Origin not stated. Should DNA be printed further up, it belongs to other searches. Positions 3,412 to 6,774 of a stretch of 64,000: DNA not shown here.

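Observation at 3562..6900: Stand-alone MmeI-like Type IIG restriction-modification gene flanked by a transposase stump and a dense REP cluster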

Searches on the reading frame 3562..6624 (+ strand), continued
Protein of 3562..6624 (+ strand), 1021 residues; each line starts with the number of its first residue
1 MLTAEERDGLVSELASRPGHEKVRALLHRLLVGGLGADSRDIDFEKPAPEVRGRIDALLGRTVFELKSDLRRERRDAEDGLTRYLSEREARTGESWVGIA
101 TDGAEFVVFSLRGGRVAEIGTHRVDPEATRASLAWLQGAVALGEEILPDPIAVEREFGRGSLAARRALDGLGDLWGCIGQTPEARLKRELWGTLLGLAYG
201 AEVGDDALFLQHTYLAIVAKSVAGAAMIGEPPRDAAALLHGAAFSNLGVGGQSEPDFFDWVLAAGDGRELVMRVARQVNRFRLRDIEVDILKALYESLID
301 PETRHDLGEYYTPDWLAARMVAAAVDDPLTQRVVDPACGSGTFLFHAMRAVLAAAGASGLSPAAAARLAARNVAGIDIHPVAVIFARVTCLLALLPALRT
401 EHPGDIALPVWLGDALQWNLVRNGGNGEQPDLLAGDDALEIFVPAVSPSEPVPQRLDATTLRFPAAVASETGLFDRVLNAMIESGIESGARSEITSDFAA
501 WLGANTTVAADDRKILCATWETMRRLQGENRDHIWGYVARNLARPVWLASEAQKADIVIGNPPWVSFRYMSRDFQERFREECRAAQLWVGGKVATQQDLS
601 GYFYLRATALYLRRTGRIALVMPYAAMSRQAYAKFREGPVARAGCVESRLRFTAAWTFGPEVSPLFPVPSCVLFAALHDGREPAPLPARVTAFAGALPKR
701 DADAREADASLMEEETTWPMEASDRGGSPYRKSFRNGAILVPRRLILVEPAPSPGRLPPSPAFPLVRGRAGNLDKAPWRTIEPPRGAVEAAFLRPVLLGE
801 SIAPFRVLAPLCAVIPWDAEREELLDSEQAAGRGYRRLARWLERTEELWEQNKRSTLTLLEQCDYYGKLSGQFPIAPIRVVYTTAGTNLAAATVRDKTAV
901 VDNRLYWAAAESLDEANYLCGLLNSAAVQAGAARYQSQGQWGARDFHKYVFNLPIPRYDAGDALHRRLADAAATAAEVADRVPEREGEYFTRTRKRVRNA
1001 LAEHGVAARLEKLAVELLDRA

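Call 24: search_dna_similar(query=window:3562-6624:+, collection=plasmids, mode=protein, max_rows=15)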
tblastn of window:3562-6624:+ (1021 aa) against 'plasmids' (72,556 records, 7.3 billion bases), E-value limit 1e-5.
Records with a match: 48; places in all: 52; records where one place covers at least 80% of the query: 16.
Best place of each record, by identity: <60% 48.
By first word of the organism name: Rhodococcus 5; Klebsiella 4; Corynebacterium 3; Hymenobacter 2; Photobacterium 2; Mesorhizobium 2; Aeromonas 2; Sulfuricystis 2; Halorussus 2; Methylobacterium 1; and 23 more.
By predicted mobility (MOB-suite, as given by PLSDB): non-mobilizable 27; mobilizable 13; conjugative 8.
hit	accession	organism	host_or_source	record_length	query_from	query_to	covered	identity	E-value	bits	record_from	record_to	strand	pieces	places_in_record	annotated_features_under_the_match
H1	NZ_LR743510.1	Methylobacterium bullatum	-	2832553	10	1018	99%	46.2%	0e+0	743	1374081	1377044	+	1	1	none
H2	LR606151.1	Rhizobium sp. Q54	paddy soil contaminated with arsenic ...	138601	52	1018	95%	38.0%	9e-154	513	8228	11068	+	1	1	restriction endonuclease BseRI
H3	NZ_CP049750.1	Rhodococcus fascians A21d2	Oenothera speciosa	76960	43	1011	95%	37.1%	2e-146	491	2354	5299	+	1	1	N-6 DNA methylase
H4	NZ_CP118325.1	Rhodococcus sp. DK176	-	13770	30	1018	97%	35.9%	6e-162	536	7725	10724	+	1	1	N-6 DNA methylase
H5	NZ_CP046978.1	Corynebacterium atrinae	Atrina pectinata,pure ...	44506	30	1018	97%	35.7%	1e-140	474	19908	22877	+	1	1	N-6 DNA methylase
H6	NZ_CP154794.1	Rhodococcus aetherivorans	pure culture,soil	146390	34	1018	96%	35.3%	1e-154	515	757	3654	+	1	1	N-6 DNA methylase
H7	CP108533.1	Streptomyces sp. NBC_01220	-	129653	52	1018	95%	35.7%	5e-147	493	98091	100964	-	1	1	N-6 DNA methylase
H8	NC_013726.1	Corynebacterium glutamicum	-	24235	54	1019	95%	35.5%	4e-140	473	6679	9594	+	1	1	N-6 DNA methylase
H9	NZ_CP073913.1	Corynebacterium glutamicum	cell culture,Jiangsu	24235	54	1019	95%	35.5%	4e-140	473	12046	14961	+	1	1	N-6 DNA methylase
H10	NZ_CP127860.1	Kocuria rosea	single cell culture,deep sea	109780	52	1018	95%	34.8%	1e-136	463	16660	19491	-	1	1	N-6 DNA methylase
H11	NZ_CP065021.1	Sinorhizobium meliloti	Medicago sativa subsp. varia (Martyn) ...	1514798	52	958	89%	37.0%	7e-150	501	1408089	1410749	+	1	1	none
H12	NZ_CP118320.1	Rhodococcus sp. DK180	pure culture,crude oil-contaminated soil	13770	144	1018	86%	36.7%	2e-146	491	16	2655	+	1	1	none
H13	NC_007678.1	Salinibacter ruber DSM 13855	-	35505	12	958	93%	26.9%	4e-78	288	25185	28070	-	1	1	N-6 DNA methylase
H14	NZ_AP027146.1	Methylocystis iwaonis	-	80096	34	958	91%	27.2%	1e-75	281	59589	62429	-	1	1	N-6 DNA methylase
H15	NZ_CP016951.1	Cupriavidus taiwanensis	Mimosa,single cell,nodules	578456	34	958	91%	26.0%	6e-71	266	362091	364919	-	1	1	N-6 DNA methylase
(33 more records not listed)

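Call 25: get_annotated_region(hit=H2, flank=6000)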
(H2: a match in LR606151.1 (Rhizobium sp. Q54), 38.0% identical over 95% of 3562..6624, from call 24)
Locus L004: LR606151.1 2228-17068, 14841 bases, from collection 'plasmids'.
description: Rhizobium sp. Q54 genome assembly, plasmid: 8
organism: Rhizobium sp. Q54 (NCBI taxid 1335060)
taxonomy: Bacteria; Pseudomonadota; Alphaproteobacteria; Hyphomicrobiales; Rhizobiaceae; Rhizobium; Rhizobium sp. Q54
host: -; source: paddy soil contaminated with arsenic due to geogenic reasons; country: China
typing (MOB-suite, as given by PLSDB): non-mobilizable; replicon rep_cluster_440; mating-pair formation MPF_T
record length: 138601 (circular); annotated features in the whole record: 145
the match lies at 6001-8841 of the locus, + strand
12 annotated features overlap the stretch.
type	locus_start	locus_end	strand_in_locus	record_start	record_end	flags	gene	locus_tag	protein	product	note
CDS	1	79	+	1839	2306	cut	-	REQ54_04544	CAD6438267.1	molecular chaperone Hsp20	-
CDS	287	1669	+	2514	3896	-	-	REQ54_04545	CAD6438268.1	IS1182 family transposase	-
CDS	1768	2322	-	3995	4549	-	-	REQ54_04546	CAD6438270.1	recombinase family protein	-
CDS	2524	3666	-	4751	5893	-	-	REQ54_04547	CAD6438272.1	integrase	-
CDS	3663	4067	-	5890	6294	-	-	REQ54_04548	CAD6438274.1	twitching motility protein PilT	-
CDS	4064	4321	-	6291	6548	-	-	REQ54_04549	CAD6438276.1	transcription factor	-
CDS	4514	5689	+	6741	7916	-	-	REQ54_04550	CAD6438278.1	hypothetical protein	-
CDS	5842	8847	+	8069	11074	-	-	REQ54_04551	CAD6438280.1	restriction endonuclease BseRI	-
CDS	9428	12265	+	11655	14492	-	-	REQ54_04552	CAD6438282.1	SAM-dependent methyltransferase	-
CDS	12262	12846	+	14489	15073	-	-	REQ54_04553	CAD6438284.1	RES domain-containing protein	-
CDS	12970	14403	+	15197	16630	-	-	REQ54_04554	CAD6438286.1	hypothetical protein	-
CDS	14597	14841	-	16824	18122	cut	-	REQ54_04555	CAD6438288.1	molybdopterin molybdenumtransferase MoeA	-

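Call 26: get_annotated_region(hit=H4, flank=6000)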
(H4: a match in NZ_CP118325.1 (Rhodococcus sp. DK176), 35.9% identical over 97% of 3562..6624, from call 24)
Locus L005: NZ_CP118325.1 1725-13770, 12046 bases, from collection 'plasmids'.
description: Rhodococcus sp. DK176 plasmid pDK5, complete sequence
organism: Rhodococcus sp. DK176 (NCBI taxid 3027223)
taxonomy: Bacteria; Actinomycetota; Actinomycetes; Mycobacteriales; Nocardiaceae; Rhodococcus; Rhodococcus sp. DK176
host: -; source: -; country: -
typing (MOB-suite, as given by PLSDB): non-mobilizable
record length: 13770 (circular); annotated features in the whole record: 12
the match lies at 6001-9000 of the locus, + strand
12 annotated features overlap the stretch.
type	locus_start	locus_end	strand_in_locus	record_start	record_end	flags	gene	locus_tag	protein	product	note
CDS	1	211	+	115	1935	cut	-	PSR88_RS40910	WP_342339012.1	type IV secretory system conjugative DNA transfer family protein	-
CDS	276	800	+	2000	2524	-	-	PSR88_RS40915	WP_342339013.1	hypothetical protein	-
CDS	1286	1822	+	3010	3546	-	-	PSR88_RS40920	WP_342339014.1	hypothetical protein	-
CDS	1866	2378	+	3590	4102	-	-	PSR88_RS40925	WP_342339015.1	hypothetical protein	-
CDS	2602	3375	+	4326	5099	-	-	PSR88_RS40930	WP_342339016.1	ParA family protein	-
CDS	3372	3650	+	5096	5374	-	-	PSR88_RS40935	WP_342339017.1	hypothetical protein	-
CDS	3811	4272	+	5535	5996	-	-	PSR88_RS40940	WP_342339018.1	hypothetical protein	-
CDS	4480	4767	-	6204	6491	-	-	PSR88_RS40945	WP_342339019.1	sigma factor-like helix-turn-helix DNA-binding protein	GO:0006352 - DNA-templated transcription initiation [Evidence IEA]; GO:0006355 - regulation of DNA-templated ...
CDS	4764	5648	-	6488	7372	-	-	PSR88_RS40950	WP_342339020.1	replication initiation protein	-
CDS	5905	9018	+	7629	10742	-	-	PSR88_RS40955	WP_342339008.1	N-6 DNA methylase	GO:0006306 - DNA methylation [Evidence IEA]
CDS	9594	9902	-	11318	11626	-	-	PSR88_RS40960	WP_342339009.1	hypothetical protein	-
CDS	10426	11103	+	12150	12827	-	-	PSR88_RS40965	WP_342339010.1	hypothetical protein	-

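Call 27: get_annotated_region(hit=H8, flank=6000)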
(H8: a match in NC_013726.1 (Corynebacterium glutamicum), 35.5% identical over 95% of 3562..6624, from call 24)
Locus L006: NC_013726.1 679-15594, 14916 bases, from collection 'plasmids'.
description: Corynebacterium glutamicum plasmid pCGR2, complete sequence
organism: Corynebacterium glutamicum (NCBI taxid 1718)
taxonomy: Bacteria; Actinomycetota; Actinomycetes; Mycobacteriales; Corynebacteriaceae; Corynebacterium; Corynebacterium glutamicum
host: -; source: -; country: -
typing (MOB-suite, as given by PLSDB): mobilizable; relaxase MOBF
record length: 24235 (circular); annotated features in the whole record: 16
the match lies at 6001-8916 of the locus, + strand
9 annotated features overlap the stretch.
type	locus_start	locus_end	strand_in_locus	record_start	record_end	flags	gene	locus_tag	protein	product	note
CDS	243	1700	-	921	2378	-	-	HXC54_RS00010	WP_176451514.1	pentapeptide repeat-containing protein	-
CDS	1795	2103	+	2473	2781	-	-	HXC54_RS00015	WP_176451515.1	hypothetical protein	-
CDS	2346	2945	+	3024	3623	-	-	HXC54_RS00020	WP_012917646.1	ParA family protein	-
CDS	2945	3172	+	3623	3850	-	-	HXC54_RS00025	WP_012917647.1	ribbon-helix-helix protein, CopG family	-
CDS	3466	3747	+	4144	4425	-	-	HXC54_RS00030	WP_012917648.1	hypothetical protein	-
CDS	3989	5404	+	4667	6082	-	-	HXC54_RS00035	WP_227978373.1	replication initiation protein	-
CDS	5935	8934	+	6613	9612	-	-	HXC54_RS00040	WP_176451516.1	N-6 DNA methylase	-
CDS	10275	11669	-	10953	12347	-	-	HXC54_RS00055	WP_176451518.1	SIR2 family protein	-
CDS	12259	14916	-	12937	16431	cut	mobF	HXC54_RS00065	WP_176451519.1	MobF family relaxase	-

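Call 28: search_protein_representatives(protein=window:3562-6624:+)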
Query: 1021 residues. Proteins with E-value up to 0.001 (for the whole library): 6265; up to 1e-10: 3497; up to 1e-30: 1263. The best 150 are listed.
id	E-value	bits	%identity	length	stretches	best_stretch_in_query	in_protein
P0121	0.0e+00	1111.6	63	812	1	208-1019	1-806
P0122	0.0e+00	1025.0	52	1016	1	8-1019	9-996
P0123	3.6e-287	972.1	49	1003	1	2-1019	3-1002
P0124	3.5e-282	955.6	52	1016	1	11-1019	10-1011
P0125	9.9e-260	881.3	46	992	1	2-1018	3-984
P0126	2.8e-254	863.3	49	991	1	9-1017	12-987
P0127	3.7e-242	823.2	46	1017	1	4-1019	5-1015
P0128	1.2e-235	801.6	41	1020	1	11-1006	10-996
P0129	4.0e-227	773.4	45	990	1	10-985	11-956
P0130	1.1e-226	771.9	44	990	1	10-1017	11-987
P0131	8.3e-218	742.5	44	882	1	144-1017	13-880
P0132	5.3e-214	730.0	53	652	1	265-917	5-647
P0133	1.8e-210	718.3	62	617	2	619-946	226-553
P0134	4.8e-208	710.2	43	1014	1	28-1018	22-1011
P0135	2.4e-205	701.3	52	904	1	10-775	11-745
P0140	9.9e-195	666.2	42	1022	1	40-1019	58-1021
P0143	2.0e-193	661.9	48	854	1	175-1021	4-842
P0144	2.6e-191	654.9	40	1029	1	15-1016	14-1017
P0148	1.2e-184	632.7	42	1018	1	52-1015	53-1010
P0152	9.5e-180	616.6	38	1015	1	21-1015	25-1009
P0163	2.1e-168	579.0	35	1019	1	29-1018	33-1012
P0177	7.5e-162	557.3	36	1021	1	2-1010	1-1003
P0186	1.4e-150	520.0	34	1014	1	31-1018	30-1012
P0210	6.5e-125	435.0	31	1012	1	24-1003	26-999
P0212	1.7e-122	427.0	37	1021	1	152-988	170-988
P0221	2.7e-119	416.4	33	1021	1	15-1002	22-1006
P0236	5.6e-114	398.8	32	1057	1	11-1014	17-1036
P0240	2.6e-112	393.3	32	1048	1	6-969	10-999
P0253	3.8e-109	382.8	32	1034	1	48-972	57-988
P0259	2.9e-107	376.6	35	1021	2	18-413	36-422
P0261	1.8e-106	374.0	31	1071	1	40-1003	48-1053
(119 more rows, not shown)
